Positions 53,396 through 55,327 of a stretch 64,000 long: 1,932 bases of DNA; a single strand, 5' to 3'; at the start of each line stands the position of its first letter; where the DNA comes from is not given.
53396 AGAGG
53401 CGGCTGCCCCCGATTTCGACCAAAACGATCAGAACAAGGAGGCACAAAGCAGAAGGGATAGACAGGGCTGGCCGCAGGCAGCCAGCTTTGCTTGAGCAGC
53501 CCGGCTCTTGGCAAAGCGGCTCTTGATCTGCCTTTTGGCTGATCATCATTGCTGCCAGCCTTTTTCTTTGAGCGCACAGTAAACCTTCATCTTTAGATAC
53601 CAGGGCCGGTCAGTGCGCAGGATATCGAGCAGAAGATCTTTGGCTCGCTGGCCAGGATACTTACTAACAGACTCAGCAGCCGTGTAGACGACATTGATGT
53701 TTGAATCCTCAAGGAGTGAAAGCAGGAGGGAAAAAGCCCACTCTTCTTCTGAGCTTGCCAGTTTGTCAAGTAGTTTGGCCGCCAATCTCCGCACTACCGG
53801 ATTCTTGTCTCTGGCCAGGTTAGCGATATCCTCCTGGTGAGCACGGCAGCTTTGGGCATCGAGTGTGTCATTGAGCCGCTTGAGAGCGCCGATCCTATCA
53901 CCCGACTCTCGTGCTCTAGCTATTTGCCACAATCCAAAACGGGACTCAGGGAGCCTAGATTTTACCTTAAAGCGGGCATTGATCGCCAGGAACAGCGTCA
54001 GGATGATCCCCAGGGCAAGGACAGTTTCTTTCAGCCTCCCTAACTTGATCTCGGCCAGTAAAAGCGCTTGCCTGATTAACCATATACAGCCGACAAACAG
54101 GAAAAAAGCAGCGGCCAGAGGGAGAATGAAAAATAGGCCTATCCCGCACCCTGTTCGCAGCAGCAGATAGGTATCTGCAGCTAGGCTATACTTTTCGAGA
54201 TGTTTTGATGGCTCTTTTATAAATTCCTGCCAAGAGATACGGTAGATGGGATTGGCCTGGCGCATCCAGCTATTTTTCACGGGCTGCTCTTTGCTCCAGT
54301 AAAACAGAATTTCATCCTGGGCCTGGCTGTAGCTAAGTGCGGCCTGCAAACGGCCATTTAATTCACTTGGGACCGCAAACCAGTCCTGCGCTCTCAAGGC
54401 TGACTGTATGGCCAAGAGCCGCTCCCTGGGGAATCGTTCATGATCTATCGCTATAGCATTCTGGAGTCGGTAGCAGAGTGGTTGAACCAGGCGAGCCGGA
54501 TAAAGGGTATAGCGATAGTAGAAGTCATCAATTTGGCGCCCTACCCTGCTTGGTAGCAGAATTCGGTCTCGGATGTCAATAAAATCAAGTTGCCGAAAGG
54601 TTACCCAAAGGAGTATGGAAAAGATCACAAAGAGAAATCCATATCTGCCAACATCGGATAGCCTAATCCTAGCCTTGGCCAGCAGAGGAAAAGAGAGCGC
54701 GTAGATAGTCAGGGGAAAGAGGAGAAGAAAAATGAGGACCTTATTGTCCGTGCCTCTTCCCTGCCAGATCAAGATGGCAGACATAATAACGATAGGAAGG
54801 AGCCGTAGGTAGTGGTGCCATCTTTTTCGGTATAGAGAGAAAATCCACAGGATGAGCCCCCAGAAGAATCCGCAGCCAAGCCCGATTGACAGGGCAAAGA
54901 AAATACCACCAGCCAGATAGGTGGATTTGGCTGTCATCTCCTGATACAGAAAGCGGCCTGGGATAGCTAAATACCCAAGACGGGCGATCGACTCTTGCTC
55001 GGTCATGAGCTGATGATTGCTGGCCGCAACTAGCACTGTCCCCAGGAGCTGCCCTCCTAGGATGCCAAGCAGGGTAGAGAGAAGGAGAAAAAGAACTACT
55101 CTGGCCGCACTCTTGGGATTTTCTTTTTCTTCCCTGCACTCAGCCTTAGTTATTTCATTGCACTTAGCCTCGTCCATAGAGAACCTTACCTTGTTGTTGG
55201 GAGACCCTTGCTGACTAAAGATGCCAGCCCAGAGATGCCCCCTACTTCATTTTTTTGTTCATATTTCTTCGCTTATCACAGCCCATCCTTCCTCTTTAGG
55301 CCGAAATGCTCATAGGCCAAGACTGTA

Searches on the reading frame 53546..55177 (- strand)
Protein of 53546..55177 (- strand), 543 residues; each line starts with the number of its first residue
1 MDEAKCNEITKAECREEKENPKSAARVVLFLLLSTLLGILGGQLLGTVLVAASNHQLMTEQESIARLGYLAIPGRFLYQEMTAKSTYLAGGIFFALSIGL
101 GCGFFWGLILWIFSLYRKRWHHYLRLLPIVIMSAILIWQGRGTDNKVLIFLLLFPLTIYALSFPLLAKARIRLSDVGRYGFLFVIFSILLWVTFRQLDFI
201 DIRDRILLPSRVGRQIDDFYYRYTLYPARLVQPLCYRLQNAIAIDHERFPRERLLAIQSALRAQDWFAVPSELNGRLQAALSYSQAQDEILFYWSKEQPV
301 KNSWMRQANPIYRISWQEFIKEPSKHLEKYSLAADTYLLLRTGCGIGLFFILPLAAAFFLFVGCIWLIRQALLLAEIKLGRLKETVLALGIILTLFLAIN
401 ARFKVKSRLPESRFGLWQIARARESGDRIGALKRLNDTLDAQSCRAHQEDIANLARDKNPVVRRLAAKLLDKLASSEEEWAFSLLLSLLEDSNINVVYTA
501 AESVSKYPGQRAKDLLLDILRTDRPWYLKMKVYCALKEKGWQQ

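Call 100: search_protein_families(library=pfam, proteins=[window:53546-55177:-], max_evalue=0.00001)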
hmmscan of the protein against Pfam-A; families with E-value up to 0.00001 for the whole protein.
window:53546-55177:- (543 aa): 2 families
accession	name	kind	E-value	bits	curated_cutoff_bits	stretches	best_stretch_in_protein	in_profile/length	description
PF13646.12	HEAT_2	-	4.6e-11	43.3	27.7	1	453-534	7-85/88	HEAT repeats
PF02985.28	HEAT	-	5e-06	26.7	23.5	0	452-475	6-29/31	HEAT repeat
